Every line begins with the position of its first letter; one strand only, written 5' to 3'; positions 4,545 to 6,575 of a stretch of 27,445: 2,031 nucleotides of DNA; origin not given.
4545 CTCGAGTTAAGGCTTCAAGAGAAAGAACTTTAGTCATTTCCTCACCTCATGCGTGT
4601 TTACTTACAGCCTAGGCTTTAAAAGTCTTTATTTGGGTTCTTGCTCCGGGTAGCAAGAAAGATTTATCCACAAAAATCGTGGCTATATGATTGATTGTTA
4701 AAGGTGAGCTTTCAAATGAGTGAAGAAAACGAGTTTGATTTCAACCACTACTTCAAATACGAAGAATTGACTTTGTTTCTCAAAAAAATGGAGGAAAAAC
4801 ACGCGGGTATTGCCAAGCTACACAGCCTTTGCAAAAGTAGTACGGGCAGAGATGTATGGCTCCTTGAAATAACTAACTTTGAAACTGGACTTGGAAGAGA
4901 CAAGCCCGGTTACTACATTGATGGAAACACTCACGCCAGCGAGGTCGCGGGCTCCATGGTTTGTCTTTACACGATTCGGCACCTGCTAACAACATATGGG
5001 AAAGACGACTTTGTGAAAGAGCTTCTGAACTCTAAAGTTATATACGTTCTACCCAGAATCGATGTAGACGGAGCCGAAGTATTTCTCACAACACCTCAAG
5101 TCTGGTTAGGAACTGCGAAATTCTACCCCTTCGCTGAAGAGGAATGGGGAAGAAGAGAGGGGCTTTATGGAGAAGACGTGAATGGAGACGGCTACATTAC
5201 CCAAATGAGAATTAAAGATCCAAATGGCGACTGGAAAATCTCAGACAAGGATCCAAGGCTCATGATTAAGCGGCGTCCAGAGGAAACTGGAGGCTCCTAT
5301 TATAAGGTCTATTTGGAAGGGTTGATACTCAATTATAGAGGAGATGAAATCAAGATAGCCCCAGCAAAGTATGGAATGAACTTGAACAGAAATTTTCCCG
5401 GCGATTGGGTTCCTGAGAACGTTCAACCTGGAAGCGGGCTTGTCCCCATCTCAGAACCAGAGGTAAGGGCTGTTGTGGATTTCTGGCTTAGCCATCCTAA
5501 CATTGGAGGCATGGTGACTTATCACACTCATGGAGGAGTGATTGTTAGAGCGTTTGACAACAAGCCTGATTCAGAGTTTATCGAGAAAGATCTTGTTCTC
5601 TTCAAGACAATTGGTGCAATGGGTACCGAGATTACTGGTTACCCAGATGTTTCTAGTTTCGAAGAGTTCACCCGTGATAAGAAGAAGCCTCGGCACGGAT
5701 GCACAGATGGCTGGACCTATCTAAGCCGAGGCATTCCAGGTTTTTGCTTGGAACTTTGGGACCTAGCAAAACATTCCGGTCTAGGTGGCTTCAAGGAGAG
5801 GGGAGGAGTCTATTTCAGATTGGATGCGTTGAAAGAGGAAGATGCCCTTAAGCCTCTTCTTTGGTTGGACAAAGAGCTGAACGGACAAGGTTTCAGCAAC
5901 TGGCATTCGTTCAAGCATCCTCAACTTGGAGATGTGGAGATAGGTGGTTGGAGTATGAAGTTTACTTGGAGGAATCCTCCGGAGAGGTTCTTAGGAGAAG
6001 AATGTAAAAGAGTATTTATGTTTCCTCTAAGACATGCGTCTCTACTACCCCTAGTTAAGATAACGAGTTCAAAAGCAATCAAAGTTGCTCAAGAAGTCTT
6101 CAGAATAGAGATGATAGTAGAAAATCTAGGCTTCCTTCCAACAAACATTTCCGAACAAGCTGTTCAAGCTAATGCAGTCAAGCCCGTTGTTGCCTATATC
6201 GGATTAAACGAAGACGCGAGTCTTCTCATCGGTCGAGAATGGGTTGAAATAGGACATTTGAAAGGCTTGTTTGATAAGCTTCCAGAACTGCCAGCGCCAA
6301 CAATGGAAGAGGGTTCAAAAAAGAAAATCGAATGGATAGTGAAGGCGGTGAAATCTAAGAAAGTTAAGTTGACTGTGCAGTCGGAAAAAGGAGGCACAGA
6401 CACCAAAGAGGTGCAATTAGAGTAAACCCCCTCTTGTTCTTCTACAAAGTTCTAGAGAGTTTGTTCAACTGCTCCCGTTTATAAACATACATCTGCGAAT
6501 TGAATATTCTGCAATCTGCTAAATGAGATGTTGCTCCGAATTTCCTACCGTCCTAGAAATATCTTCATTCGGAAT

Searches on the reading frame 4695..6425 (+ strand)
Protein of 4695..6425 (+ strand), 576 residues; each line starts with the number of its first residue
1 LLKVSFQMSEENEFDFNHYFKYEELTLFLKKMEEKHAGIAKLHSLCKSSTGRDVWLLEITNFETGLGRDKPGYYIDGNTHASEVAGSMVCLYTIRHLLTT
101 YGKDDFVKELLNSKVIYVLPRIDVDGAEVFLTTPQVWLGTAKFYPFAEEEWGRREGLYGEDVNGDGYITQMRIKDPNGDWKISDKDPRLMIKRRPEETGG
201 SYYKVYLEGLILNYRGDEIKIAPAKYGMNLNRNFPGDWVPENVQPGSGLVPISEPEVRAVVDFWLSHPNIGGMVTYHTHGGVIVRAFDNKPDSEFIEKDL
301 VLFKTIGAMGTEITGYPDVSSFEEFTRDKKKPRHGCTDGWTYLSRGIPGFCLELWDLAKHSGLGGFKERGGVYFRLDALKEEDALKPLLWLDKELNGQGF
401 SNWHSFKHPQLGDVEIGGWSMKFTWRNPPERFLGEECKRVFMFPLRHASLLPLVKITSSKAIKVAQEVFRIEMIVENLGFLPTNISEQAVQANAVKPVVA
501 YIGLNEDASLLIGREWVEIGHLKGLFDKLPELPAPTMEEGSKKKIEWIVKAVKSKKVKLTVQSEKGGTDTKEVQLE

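Call 60: search_protein_families(library=pfam, proteins=[window:4695-6425:+], max_evalue=0.0001)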
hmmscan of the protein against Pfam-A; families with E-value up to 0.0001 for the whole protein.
window:4695-6425:+ (576 aa): 1 family
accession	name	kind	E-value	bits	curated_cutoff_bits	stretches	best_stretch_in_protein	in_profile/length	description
PF00246.29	Peptidase_M14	-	1.2e-38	133.8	21.6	1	28-356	4-263/286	Zinc carboxypeptidase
